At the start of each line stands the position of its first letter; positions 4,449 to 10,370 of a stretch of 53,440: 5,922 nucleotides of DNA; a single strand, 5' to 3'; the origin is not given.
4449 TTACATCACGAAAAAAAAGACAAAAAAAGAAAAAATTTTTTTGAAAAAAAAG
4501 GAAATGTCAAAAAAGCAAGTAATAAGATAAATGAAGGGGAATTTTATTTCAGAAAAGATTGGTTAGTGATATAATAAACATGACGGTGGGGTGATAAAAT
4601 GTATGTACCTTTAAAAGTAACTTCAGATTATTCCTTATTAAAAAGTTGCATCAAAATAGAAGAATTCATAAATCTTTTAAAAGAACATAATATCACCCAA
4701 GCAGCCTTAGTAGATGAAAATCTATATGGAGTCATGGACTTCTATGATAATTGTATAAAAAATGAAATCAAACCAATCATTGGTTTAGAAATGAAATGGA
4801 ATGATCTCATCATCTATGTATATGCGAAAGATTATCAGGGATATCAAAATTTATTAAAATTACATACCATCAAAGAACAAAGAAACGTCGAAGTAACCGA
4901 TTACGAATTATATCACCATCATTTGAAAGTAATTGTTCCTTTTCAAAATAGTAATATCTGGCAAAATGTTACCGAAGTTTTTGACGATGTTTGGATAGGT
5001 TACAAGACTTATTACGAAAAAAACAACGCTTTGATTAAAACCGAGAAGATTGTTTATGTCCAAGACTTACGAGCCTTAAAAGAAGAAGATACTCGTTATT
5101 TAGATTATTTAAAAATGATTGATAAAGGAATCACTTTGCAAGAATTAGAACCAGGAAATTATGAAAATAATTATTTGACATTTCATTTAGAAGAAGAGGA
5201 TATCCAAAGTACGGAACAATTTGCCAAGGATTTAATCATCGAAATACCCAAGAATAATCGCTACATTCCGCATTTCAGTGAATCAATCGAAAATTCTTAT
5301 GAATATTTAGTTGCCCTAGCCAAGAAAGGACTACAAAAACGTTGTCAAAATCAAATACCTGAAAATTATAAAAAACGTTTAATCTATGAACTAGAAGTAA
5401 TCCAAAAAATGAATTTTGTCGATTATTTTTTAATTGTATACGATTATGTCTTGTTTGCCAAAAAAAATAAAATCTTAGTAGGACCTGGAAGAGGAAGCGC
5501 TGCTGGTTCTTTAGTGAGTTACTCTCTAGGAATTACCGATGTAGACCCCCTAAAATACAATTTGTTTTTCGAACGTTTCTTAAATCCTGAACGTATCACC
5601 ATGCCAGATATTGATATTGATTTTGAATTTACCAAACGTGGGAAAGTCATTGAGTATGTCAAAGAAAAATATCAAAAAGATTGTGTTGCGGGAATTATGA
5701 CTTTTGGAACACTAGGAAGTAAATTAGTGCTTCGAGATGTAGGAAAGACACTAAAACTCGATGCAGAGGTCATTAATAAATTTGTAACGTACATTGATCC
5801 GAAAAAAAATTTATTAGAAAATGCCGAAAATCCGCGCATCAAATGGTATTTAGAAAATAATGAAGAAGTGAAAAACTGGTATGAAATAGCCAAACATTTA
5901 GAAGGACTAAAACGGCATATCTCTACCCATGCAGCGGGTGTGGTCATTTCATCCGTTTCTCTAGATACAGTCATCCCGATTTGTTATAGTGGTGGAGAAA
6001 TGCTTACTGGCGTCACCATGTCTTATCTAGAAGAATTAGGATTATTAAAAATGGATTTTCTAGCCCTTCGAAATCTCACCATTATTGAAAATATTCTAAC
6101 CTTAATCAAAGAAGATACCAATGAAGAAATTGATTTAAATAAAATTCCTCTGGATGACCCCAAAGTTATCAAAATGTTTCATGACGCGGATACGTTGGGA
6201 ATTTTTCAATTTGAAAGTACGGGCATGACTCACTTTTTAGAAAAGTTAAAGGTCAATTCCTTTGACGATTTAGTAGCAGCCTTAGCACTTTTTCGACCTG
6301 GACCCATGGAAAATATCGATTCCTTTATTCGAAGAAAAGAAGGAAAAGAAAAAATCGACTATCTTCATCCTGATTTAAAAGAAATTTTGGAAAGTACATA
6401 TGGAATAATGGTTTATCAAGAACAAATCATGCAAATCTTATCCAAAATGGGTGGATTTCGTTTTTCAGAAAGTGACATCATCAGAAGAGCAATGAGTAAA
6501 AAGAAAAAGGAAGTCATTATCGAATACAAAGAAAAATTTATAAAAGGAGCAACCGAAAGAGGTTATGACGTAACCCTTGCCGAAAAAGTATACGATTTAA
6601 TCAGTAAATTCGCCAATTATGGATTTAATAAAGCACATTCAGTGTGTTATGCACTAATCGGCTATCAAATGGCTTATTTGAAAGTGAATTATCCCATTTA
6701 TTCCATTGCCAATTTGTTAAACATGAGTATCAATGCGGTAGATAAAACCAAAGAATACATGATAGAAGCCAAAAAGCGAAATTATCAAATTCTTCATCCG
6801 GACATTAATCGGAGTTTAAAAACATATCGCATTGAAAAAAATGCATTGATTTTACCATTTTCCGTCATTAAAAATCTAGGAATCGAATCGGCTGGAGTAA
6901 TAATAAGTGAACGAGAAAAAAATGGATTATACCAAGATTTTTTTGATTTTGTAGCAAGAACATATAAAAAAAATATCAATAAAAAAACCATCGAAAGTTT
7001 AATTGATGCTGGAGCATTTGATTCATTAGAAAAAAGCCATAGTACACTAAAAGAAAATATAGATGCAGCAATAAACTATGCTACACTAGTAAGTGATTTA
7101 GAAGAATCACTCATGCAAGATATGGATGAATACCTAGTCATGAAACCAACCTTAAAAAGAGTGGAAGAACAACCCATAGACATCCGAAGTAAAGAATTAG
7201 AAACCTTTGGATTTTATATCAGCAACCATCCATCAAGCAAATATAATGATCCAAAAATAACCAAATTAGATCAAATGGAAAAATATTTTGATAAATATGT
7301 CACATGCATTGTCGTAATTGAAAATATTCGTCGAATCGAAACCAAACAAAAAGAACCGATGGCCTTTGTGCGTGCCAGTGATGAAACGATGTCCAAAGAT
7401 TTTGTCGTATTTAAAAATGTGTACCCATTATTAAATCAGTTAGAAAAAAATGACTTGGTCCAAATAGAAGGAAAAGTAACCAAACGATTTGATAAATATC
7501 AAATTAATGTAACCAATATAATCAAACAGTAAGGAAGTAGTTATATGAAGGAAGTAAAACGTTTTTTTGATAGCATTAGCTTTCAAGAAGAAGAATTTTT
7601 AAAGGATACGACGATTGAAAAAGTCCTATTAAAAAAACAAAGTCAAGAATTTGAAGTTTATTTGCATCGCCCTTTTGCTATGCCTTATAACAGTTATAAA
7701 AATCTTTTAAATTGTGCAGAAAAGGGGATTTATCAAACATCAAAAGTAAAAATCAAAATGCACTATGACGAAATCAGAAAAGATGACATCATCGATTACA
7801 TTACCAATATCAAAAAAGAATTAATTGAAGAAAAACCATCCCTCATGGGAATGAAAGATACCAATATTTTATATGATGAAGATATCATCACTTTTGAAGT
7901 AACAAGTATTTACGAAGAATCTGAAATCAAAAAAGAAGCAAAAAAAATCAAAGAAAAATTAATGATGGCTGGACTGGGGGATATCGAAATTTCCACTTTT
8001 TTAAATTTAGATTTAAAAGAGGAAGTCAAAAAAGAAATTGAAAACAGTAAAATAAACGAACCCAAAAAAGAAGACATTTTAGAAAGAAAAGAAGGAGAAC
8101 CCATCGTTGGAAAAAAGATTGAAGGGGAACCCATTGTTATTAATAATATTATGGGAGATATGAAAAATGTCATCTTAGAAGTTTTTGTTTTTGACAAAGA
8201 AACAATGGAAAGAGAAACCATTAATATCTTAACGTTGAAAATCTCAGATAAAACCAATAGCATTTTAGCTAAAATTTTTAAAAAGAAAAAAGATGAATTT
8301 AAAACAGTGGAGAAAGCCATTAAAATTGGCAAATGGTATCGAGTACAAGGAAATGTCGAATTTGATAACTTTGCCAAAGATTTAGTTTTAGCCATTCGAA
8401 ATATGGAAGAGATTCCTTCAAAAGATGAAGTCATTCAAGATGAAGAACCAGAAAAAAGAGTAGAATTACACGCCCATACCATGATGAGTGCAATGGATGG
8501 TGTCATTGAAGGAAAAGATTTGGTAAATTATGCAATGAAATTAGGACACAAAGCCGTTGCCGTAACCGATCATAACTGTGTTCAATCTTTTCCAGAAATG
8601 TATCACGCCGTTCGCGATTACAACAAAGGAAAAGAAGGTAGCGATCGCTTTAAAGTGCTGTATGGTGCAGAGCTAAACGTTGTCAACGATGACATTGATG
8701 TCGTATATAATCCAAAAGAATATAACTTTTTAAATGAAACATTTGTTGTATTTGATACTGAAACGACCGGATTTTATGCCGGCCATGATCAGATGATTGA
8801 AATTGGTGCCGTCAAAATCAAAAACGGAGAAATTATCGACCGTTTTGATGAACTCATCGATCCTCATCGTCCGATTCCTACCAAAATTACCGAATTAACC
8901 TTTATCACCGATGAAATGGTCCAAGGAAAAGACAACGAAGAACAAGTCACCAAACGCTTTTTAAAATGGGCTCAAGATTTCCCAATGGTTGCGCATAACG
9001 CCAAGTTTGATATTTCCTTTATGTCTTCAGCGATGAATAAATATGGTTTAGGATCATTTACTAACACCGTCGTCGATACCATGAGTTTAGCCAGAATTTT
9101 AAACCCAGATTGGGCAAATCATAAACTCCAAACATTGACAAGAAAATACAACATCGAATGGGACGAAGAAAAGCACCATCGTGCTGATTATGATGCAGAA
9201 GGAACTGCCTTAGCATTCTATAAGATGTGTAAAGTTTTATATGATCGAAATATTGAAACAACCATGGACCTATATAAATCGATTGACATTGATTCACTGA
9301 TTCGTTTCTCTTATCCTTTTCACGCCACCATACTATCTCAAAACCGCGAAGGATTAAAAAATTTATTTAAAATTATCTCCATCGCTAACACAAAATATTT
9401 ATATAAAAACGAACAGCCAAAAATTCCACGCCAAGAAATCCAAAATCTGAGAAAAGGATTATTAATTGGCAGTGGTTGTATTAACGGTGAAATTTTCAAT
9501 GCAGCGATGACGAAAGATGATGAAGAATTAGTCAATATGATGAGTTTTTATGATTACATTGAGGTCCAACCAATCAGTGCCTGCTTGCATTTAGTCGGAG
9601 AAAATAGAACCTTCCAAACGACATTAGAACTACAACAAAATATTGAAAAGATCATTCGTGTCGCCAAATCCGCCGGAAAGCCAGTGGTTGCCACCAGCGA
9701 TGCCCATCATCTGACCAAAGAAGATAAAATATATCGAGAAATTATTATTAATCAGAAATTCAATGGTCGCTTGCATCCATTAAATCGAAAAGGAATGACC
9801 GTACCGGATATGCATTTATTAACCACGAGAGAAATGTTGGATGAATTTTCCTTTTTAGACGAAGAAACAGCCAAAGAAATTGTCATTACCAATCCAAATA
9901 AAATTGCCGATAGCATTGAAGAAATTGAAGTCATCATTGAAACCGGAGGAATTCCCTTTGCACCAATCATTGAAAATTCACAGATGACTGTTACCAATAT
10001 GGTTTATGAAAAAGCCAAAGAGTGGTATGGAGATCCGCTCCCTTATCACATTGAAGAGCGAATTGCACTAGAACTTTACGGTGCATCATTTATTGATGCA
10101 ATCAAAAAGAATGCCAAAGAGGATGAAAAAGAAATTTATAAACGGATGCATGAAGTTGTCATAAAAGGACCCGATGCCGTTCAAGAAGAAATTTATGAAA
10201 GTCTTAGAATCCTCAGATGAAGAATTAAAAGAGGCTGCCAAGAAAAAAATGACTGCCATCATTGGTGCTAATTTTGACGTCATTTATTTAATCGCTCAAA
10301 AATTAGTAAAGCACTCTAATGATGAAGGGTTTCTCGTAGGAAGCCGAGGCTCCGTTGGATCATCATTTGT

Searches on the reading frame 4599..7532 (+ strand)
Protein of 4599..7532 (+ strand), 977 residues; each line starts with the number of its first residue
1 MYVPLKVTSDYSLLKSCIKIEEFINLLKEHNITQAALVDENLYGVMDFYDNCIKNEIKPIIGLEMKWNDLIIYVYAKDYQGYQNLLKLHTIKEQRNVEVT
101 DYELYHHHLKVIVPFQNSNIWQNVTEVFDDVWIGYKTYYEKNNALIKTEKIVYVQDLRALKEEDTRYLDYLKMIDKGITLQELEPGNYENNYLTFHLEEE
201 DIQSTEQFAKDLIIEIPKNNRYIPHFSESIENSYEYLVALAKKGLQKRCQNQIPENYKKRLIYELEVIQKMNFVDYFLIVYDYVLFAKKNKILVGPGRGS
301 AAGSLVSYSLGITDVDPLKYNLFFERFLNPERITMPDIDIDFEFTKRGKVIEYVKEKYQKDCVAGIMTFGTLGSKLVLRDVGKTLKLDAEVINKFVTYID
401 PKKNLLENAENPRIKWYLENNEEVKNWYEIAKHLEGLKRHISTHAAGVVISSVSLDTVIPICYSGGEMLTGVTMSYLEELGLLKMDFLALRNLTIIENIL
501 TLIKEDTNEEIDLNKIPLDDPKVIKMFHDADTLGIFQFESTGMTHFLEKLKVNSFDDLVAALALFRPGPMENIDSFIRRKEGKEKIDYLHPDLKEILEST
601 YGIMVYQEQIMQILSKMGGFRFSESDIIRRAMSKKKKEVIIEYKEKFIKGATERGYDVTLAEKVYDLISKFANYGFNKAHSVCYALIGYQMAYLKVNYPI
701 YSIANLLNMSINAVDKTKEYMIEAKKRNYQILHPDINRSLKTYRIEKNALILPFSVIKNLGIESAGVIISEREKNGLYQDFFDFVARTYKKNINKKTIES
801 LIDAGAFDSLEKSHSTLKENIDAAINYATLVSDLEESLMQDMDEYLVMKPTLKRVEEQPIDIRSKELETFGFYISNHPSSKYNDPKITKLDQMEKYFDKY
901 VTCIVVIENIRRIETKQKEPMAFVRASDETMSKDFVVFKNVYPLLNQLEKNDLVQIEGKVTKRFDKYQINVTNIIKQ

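Call 16: search_protein_families(library=pfam, proteins=[window:4599-7532:+], max_evalue=0.00001)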
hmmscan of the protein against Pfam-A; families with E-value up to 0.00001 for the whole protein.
window:4599-7532:+ (977 aa): 5 families
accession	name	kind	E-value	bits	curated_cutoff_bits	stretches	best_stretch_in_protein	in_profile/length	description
PF07733.18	DNA_pol3_alpha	-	2.7e-92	309.5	23.9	1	235-489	1-260/260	Bacterial DNA polymerase III alpha NTPase domain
PF17657.6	DNA_pol3_finger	-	1.6e-66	223.2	22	1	492-655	1-166/166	Bacterial DNA polymerase III alpha subunit finger domain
PF14579.12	HHH_6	-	8.8e-24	84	25.6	1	730-816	3-89/90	Helix-hairpin-helix motif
PF02811.25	PHP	-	8.7e-16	59.1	26.4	1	5-110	2-116/164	PHP domain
PF01336.31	tRNA_anti-codon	-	1.6e-08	34.8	27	1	906-974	6-72/75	OB-fold nucleic acid binding domain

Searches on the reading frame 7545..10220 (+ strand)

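Call 36: search_protein_families(library=pfam, proteins=[window:7545-10220:+], max_evalue=0.00001)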
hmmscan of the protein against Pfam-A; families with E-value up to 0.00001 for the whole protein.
window:7545-10220:+ (891 aa): 2 families
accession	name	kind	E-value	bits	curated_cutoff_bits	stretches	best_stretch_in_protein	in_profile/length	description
PF00929.31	RNase_T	-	3.9e-33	115.8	24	1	401-557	1-163/164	Exonuclease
PF02811.25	PHP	-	8e-24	85.3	26.4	2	307-396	1-88/164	PHP domain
